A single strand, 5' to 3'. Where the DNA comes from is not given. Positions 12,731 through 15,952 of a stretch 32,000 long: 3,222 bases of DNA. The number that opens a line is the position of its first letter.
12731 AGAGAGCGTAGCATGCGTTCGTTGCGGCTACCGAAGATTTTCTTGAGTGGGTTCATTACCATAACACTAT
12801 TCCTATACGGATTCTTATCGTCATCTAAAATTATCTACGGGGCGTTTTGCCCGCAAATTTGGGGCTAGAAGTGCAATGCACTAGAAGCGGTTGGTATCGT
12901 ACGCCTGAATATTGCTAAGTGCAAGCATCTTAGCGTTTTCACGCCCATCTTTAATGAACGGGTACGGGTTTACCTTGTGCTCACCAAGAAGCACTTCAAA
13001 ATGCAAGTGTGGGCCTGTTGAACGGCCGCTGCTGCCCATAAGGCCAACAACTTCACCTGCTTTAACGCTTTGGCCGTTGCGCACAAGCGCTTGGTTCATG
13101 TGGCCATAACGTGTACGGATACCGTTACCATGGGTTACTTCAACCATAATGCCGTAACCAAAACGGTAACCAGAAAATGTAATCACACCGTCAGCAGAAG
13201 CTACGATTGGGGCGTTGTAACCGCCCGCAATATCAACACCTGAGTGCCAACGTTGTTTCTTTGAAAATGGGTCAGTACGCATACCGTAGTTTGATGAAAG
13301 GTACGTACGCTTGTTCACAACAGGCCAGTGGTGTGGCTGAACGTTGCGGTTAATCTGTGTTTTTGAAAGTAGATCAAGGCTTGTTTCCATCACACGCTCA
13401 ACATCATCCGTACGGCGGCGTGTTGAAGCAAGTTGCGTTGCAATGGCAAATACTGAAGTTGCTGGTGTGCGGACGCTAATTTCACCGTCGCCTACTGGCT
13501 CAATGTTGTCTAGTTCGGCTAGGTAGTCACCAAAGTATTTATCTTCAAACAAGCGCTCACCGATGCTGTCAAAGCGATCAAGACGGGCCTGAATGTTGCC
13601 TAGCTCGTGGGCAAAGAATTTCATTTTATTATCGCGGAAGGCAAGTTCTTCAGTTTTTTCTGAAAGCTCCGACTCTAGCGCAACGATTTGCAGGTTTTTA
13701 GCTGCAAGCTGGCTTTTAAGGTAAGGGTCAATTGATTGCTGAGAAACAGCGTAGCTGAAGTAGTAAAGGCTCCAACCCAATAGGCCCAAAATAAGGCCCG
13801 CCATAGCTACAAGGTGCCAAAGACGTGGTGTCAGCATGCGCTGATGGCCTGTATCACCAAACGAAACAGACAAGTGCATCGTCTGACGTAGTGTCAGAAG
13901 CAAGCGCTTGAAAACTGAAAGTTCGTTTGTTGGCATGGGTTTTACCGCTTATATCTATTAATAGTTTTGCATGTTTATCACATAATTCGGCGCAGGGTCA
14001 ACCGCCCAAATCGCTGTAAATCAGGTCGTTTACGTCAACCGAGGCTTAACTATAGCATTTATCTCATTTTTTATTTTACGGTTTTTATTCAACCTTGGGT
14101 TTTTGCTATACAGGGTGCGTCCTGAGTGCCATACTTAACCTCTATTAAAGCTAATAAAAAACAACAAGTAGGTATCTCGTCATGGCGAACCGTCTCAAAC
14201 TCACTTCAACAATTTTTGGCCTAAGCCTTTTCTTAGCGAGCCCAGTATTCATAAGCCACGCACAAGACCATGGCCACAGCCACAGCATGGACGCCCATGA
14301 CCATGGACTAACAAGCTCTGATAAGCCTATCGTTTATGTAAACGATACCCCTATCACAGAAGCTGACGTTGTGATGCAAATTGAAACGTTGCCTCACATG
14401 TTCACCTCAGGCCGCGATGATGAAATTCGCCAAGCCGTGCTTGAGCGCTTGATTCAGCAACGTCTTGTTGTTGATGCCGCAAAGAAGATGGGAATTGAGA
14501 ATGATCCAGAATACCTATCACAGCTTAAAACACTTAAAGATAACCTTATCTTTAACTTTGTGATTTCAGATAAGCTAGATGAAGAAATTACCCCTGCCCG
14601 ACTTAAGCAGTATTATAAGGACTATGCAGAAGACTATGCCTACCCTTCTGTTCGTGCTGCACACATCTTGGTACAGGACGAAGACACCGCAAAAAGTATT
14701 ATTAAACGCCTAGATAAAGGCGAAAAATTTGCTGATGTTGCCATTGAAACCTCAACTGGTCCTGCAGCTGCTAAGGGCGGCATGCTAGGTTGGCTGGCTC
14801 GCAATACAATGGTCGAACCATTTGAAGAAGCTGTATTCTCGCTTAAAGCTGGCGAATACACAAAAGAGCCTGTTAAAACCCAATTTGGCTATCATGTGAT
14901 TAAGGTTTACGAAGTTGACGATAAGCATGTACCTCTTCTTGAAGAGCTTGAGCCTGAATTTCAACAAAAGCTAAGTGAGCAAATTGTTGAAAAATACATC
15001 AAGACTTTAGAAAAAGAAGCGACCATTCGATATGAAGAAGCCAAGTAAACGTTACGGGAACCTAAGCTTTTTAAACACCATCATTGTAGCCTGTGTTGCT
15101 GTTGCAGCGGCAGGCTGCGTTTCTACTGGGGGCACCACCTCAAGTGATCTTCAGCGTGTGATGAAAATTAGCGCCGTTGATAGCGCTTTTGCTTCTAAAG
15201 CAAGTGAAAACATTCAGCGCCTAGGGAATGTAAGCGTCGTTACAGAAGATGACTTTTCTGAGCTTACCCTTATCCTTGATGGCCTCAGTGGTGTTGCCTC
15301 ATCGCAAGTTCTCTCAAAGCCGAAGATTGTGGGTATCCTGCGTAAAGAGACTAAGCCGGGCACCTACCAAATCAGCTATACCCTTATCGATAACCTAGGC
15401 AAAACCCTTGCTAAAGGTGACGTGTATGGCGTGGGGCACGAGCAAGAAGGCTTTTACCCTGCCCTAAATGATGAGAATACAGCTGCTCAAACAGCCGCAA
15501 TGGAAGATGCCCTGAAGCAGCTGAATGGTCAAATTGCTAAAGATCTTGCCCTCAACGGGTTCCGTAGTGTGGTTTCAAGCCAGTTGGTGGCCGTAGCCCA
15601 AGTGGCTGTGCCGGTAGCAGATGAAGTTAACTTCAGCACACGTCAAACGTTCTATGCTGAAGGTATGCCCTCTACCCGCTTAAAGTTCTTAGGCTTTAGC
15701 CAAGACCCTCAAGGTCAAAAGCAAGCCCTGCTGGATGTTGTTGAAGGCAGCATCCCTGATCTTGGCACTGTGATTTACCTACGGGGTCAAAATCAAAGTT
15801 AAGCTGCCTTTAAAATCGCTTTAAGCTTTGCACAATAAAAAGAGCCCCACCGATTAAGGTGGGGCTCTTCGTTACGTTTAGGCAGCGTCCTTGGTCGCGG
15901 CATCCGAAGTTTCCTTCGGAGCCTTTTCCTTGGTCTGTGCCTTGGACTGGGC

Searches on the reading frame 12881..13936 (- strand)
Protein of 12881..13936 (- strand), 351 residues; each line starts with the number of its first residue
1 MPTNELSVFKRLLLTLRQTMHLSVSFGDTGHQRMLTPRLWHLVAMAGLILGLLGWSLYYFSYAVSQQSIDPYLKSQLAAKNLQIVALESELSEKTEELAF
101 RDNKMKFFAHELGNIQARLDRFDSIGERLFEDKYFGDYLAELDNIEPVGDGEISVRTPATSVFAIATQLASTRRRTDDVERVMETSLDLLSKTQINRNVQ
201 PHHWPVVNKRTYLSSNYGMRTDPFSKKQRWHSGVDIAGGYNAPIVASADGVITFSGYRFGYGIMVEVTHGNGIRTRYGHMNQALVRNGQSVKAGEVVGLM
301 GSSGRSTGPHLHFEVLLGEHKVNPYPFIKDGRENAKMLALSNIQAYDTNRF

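Call 5: search_protein_families(library=pfam, proteins=[window:12881-13936:-], max_evalue=0.1)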
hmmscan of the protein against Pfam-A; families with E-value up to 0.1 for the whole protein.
window:12881-13936:- (351 aa): 1 family
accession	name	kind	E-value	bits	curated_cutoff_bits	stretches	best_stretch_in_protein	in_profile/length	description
PF01551.29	Peptidase_M23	-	5.8e-32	110.2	28.7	1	231-324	3-96/96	Peptidase family M23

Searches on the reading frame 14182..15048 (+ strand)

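Call 5: search_protein_families(library=pfam, proteins=[window:14182-15048:+], max_evalue=0.1)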
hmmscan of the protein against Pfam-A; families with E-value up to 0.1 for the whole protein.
window:14182-15048:+ (288 aa): 6 families
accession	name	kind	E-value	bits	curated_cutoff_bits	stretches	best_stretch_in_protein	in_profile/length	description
PF13616.12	Rotamase_3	-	1.3e-20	74.5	22.5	1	156-244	15-114/116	PPIC-type PPIASE domain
PF00639.27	Rotamase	-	4.2e-20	73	21.7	1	167-242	19-95/97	PPIC-type PPIASE domain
PF13145.12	Rotamase_2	-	3.4e-16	60.6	27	1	136-255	1-118/121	PPIC-type PPIASE domain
PF13624.11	SurA_N_3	-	2e-06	28.2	27.2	1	45-114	36-115/162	SurA-like N-terminal domain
PF13623.11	SurA_N_2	-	1.2e-05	25.7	28.5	1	42-115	35-118/145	SurA-like N-terminal domain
PF09312.16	SurA_N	-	0.0059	17.2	30.8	1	51-114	6-74/118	SurA N-terminal domain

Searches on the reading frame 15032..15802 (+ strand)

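Call 5: search_protein_families(library=pfam, proteins=[window:15032-15802:+], max_evalue=0.1)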
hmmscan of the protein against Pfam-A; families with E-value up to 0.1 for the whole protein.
window:15032-15802:+ (256 aa): 0 families

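Call 6: search_protein_families(library=ncbifam, proteins=[window:15032-15802:+], max_evalue=1)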
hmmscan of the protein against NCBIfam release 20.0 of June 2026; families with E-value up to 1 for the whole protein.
window:15032-15802:+ (256 aa): 1 family
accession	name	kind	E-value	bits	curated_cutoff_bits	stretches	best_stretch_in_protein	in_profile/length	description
NF002294.1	PRK01221.1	equivalog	0.022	14.2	350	1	29-73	76-124/300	deoxyhypusine synthase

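Call 7: search_protein_families(library=phrogs, proteins=[window:15032-15802:+], max_evalue=1)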
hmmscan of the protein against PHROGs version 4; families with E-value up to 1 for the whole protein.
window:15032-15802:+ (256 aa): 0 families

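Call 90: search_protein_families(library=padloc, proteins=[window:15032-15802:+], max_evalue=0.1)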
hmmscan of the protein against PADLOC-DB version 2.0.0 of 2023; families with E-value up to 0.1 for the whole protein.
window:15032-15802:+ (256 aa): 0 families
